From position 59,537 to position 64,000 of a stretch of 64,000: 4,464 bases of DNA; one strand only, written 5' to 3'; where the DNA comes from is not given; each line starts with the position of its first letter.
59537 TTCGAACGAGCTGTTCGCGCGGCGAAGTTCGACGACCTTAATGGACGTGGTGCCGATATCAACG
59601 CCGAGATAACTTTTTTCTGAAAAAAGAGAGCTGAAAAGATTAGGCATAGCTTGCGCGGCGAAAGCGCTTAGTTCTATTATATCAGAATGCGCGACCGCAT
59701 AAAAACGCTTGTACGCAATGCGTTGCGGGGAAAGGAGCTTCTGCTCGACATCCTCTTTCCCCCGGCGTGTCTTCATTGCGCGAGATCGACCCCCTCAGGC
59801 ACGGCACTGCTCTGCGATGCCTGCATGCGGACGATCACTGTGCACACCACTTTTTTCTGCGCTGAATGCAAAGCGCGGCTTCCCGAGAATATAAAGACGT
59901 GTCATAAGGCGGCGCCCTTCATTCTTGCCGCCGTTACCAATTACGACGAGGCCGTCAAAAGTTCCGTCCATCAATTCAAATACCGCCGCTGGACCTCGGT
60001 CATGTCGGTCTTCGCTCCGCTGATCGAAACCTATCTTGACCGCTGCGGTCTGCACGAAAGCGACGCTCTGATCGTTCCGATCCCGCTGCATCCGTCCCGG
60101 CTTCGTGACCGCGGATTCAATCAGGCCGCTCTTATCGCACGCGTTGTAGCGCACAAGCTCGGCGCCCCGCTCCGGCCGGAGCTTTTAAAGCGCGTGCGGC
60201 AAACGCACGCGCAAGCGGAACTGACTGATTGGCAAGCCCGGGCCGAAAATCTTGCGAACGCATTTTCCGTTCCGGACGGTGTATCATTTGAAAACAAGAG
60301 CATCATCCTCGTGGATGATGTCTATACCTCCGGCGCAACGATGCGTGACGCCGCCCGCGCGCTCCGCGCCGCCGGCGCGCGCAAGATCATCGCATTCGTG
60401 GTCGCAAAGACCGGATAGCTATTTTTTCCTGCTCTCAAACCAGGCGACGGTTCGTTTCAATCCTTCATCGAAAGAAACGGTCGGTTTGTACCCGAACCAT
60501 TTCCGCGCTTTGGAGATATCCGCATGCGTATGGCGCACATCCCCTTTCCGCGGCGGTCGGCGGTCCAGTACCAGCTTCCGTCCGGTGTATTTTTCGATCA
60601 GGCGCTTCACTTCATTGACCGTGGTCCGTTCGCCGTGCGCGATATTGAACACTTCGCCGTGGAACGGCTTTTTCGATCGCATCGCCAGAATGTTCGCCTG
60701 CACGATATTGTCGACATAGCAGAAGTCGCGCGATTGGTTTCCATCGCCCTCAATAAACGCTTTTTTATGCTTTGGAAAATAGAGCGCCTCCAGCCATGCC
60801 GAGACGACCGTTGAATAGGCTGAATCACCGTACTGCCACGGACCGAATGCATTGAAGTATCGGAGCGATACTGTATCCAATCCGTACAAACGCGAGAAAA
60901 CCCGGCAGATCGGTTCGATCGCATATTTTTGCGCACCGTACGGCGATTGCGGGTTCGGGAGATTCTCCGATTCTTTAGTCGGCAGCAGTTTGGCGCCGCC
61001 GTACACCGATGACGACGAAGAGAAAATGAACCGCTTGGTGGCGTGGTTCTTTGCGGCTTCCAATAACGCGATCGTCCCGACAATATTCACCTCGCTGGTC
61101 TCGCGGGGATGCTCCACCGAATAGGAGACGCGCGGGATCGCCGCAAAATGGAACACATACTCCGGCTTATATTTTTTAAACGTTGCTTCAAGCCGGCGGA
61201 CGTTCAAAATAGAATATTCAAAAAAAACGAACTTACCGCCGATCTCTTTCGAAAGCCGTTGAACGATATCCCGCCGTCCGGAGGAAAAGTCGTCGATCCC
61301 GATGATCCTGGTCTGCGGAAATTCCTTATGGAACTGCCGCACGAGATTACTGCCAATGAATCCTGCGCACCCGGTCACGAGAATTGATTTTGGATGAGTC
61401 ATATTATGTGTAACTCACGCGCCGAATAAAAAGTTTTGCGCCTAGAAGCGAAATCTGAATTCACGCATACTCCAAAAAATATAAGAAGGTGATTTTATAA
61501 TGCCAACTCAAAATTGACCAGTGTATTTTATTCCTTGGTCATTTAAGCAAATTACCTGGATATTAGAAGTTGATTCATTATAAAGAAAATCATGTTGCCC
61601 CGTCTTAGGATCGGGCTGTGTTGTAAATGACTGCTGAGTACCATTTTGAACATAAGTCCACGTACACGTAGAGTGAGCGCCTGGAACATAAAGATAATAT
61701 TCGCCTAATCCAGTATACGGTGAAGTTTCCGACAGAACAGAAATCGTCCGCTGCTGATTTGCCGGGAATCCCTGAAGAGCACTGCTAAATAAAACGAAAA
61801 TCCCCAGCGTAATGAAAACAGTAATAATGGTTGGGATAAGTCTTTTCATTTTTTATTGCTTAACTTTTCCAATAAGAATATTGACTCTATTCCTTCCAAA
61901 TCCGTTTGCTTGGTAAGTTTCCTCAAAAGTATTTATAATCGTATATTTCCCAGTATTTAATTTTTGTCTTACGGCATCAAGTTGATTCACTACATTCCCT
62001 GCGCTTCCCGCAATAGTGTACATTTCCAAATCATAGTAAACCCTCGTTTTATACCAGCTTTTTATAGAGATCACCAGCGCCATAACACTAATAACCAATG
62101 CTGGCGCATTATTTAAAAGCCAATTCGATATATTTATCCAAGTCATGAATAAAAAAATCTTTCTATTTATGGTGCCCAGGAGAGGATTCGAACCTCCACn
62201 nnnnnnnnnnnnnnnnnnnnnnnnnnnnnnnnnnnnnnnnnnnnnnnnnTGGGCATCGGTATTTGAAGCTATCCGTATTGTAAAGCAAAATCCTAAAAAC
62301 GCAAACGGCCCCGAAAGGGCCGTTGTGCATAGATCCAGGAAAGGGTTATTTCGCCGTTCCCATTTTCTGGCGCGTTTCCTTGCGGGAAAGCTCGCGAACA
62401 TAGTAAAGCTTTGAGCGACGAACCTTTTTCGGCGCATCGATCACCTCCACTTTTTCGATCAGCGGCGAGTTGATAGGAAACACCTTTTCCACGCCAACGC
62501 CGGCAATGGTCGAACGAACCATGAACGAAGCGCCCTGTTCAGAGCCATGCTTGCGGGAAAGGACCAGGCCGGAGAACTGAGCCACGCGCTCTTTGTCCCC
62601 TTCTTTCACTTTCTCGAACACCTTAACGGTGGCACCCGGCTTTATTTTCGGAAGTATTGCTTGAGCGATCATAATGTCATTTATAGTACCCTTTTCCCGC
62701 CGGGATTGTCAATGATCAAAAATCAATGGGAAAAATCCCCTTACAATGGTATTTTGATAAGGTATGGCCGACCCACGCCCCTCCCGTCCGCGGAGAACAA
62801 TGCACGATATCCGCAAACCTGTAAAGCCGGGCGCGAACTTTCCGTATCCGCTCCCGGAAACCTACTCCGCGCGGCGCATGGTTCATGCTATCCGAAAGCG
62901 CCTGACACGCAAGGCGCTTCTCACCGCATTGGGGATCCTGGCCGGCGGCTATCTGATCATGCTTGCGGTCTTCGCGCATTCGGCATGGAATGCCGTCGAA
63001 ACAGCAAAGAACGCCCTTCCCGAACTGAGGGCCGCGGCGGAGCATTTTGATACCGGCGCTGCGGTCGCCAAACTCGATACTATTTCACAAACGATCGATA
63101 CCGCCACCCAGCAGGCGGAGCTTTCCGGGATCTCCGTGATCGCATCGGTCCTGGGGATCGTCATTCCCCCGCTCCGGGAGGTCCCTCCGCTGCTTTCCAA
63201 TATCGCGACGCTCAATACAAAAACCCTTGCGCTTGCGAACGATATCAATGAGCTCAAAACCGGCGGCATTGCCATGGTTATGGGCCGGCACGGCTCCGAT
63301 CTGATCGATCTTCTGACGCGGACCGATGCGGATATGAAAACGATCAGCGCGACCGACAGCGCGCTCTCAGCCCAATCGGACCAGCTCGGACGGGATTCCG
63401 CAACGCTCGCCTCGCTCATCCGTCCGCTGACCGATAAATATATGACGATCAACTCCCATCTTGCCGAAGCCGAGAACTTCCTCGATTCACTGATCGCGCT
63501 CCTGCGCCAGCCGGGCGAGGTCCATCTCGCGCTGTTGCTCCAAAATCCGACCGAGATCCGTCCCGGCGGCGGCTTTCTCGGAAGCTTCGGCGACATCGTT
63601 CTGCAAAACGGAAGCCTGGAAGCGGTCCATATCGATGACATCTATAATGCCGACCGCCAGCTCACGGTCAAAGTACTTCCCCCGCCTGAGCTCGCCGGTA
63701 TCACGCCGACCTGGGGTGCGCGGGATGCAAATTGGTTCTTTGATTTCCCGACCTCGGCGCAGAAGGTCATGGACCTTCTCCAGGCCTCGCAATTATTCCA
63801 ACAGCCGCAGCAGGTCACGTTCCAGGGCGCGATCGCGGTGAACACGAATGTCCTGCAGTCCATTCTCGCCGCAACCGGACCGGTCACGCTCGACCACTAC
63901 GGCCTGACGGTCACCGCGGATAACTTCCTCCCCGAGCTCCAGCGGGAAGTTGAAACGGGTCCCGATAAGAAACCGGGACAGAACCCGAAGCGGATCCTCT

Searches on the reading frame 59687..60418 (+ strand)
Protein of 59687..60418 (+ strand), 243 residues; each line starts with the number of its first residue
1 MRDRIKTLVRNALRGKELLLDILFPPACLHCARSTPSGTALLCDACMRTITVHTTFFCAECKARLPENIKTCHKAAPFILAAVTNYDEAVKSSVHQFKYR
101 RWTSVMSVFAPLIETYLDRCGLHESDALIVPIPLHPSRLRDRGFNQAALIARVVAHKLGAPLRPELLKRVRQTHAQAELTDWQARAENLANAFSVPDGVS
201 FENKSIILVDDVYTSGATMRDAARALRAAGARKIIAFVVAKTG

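Call 34: search_protein_families(library=pfam, proteins=[window:59687-60418:+], max_evalue=0.001)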
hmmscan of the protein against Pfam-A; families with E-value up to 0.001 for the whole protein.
window:59687-60418:+ (243 aa): 2 families
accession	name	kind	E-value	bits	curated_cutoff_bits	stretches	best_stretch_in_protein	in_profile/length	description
PF00156.33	Pribosyltran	-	1.1e-08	35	26.3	1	149-240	42-124/158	Phosphoribosyl transferase domain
PF18912.6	DZR_2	-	1.3e-07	31.7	27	1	19-73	1-53/56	Double zinc ribbon domain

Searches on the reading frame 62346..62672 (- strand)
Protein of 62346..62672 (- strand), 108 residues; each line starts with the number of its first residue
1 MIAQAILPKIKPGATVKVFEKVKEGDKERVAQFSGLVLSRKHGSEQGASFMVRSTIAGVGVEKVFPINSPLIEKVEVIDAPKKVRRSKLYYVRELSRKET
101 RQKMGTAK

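Call 34: search_protein_families(library=pfam, proteins=[window:62346-62672:-], max_evalue=0.001)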
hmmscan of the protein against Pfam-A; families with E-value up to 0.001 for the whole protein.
window:62346-62672:- (108 aa): 1 family
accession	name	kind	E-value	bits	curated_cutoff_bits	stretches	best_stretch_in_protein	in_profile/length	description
PF01245.26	Ribosomal_L19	-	7.9e-31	106.7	22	1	7-103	15-109/111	Ribosomal protein L19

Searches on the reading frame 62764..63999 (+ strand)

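Call 47: search_protein_families(library=pfam, proteins=[window:62764-63999:+], max_evalue=0.01)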
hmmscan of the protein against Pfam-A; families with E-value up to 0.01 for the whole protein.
window:62764-63999:+ (412 aa): 1 family
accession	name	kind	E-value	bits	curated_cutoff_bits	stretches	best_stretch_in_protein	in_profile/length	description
PF13196.11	DUF4012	-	2.4e-21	77.2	28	1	252-395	3-142/144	Protein of unknown function (DUF4012)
